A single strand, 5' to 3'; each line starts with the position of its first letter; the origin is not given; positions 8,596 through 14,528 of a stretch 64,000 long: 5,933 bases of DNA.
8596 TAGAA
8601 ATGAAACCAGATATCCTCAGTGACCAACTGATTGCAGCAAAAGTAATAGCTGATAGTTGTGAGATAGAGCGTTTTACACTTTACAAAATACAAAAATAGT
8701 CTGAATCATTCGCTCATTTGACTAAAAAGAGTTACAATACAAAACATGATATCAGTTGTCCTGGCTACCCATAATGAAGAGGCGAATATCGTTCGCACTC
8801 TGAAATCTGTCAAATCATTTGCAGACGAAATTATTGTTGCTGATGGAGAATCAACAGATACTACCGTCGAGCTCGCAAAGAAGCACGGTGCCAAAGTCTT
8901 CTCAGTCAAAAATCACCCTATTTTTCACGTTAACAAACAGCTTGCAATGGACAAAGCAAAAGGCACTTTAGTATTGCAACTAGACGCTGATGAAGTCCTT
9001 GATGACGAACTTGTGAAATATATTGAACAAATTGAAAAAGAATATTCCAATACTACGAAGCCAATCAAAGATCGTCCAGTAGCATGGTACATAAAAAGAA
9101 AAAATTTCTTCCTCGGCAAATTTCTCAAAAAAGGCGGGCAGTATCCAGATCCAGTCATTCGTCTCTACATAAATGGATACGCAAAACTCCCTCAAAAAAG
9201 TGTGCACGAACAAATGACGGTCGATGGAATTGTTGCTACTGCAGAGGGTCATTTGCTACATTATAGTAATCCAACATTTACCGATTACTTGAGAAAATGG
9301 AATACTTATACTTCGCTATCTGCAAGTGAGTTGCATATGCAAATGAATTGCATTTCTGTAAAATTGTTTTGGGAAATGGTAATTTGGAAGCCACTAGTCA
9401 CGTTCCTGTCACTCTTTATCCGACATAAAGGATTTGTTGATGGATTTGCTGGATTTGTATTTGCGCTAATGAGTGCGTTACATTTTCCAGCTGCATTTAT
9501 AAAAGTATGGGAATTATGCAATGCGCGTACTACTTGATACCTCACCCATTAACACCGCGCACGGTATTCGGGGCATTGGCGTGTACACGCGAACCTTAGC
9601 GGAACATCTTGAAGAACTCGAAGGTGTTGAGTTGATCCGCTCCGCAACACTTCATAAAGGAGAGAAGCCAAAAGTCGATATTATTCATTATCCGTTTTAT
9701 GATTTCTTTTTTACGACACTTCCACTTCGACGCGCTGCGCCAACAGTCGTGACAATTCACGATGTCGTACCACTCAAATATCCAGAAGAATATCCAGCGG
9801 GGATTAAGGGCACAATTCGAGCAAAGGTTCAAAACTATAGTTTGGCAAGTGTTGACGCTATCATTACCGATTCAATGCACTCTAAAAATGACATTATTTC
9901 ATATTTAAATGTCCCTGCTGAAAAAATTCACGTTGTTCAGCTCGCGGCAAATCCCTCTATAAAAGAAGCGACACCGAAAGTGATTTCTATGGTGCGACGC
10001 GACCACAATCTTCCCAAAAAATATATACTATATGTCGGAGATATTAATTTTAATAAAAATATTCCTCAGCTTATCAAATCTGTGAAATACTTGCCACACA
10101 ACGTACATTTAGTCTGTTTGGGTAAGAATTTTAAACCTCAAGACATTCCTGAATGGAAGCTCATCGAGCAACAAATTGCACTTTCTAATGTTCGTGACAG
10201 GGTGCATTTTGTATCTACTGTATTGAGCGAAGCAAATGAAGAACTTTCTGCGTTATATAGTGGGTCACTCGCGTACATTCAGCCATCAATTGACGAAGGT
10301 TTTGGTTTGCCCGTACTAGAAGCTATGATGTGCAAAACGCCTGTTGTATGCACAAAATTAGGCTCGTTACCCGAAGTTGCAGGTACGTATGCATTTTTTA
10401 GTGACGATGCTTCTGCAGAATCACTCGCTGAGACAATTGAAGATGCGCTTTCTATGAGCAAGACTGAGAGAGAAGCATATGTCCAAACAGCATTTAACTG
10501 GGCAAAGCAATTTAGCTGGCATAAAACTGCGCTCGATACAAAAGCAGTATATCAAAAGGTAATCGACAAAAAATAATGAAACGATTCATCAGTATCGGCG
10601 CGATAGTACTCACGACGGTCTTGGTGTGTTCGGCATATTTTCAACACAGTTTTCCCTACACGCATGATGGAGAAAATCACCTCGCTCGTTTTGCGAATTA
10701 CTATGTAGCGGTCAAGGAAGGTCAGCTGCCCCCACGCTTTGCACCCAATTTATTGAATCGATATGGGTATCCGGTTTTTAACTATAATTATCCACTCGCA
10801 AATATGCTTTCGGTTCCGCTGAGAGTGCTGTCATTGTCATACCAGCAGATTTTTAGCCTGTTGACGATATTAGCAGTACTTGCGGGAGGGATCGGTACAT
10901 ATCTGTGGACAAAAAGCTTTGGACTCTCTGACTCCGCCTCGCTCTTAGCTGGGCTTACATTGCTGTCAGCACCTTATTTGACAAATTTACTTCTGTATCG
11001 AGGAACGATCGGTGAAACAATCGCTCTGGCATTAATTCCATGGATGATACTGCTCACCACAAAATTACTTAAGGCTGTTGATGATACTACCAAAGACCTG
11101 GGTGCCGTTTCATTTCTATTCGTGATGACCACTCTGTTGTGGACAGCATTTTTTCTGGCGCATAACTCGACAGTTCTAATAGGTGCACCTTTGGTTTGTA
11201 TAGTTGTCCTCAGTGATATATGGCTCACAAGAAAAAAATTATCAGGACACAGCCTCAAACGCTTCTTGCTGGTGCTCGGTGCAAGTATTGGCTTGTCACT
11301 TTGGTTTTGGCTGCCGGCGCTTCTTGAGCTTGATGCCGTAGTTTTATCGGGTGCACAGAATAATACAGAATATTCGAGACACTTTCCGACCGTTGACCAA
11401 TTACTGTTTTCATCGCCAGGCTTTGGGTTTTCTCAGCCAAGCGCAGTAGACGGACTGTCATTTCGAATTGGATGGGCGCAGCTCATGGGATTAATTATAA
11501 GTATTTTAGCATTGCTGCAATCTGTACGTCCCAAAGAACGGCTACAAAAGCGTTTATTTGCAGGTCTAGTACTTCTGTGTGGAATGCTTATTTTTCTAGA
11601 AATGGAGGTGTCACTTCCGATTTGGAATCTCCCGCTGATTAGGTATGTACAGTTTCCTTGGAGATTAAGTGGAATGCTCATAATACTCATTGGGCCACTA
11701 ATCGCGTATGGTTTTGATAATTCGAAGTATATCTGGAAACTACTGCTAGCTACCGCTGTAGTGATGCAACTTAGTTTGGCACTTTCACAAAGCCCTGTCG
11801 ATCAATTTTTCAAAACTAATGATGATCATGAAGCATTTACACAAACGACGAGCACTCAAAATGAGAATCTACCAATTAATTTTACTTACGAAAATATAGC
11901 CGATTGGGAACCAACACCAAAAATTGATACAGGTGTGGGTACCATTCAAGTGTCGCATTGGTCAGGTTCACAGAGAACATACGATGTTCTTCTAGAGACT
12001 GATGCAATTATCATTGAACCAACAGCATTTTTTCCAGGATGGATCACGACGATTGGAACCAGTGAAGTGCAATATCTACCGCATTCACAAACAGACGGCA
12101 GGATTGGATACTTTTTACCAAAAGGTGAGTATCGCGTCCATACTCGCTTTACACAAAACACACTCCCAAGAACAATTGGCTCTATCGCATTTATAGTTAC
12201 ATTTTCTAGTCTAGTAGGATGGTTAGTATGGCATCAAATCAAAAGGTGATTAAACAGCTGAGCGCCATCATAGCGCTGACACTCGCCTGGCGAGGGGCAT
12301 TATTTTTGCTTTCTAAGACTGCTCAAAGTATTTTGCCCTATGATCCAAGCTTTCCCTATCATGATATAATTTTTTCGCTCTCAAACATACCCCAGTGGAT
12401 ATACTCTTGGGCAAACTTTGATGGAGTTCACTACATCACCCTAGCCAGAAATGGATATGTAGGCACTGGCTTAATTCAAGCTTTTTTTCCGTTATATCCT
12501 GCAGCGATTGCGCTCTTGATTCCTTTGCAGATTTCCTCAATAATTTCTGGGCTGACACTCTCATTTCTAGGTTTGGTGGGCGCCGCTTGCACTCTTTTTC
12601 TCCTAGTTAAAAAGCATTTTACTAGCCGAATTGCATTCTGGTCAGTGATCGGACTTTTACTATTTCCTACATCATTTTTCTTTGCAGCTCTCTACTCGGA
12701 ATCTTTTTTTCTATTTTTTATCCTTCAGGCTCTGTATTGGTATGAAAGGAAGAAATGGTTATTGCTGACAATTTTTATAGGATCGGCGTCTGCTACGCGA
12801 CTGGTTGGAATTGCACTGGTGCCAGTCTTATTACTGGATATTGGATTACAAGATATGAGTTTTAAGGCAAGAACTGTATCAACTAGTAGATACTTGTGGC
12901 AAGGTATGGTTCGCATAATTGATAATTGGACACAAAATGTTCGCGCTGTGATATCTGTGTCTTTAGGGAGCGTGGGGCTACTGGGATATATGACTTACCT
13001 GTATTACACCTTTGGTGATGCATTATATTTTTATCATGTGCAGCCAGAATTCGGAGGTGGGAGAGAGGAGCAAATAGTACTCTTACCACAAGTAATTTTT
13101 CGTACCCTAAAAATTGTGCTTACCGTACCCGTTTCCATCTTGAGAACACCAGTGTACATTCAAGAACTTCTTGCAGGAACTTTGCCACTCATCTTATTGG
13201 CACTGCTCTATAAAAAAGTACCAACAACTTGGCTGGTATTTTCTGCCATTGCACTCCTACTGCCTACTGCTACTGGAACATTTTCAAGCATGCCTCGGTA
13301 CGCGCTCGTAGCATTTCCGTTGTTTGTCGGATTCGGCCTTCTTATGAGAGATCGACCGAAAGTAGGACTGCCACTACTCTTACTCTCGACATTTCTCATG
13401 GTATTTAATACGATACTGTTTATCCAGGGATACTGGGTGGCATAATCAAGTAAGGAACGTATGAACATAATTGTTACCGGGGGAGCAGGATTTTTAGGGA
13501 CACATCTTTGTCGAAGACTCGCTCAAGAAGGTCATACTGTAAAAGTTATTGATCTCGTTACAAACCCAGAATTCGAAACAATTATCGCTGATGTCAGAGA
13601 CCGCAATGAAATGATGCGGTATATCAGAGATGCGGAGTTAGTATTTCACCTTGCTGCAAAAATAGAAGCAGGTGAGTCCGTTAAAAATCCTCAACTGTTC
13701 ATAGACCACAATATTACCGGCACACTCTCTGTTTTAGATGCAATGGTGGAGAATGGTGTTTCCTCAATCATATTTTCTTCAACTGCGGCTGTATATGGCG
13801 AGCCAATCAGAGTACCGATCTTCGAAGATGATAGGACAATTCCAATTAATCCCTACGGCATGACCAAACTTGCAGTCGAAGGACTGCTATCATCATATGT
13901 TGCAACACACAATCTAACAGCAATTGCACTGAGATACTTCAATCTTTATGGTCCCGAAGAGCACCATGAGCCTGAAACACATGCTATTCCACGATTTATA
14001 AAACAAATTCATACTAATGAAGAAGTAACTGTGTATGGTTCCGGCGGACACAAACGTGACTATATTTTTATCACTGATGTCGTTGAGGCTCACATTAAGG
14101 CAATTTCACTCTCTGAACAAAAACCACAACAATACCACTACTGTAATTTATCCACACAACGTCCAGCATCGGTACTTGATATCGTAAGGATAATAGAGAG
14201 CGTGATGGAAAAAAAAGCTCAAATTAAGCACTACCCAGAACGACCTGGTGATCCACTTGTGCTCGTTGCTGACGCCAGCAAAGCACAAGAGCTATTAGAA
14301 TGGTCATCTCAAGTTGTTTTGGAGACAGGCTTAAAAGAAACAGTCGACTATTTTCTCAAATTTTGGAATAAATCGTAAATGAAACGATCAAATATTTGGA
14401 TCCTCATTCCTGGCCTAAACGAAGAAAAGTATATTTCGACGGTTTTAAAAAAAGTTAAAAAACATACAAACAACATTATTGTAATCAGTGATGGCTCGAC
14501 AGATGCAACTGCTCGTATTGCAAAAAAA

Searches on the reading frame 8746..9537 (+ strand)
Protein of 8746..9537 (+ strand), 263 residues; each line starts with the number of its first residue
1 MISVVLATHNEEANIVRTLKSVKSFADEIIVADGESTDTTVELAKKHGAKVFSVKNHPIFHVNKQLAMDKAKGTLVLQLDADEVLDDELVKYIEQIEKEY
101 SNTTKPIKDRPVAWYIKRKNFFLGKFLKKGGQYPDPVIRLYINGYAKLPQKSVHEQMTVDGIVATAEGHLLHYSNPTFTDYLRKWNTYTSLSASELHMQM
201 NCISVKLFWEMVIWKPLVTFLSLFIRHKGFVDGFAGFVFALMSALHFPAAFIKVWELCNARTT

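Call 6: search_protein_families(library=pfam, proteins=[window:8746-9537:+], max_evalue=0.001)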
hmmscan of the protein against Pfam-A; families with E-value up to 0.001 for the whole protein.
window:8746-9537:+ (263 aa): 2 families
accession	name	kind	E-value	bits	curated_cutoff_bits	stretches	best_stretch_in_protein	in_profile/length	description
PF00535.33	Glycos_transf_2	-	6.5e-17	62.4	23.3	1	3-129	1-140/168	Glycosyl transferase family 2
PF13704.12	Glyco_tranf_2_4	-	0.00049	21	27.5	0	10-85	2-84/98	Glycosyl transferase family 2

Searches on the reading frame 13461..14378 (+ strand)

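Call 7: search_protein_families(library=pfam, proteins=[window:13461-14378:+], max_evalue=0.001)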
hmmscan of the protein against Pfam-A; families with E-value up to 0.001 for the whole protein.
window:13461-14378:+ (305 aa): 9 families
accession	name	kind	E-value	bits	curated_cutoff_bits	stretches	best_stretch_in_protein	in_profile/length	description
PF01370.27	Epimerase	-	1.6e-59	201.7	20.9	1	3-223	1-233/240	NAD dependent epimerase/dehydratase family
PF16363.11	GDP_Man_Dehyd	-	7e-53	180.6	27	1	4-294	1-332/332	GDP-mannose 4,6 dehydratase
PF01073.25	3Beta_HSD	-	1.6e-25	90.2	22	1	4-222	1-237/280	3-beta hydroxysteroid dehydrogenase/isomerase family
PF02719.21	Polysacc_synt_2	-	3.2e-18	66.4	20.2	1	38-245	56-243/293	Polysaccharide biosynthesis protein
PF04321.23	RmlD_sub_bind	-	9e-15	54.9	27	1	1-229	1-214/287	RmlD substrate binding domain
PF07993.18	NAD_binding_4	-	9.6e-09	35.2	20.1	1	49-170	80-210/258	Male sterility protein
PF13460.12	NAD_binding_10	-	3.6e-07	30.7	27.2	1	7-114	1-104/184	NAD(P)H-binding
PF05368.20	NmrA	-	2.6e-06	27.7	27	1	2-260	4-245/298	NmrA-like family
PF00106.31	adh_short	-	0.00022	21.2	26.6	0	3-48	3-47/195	short chain dehydrogenase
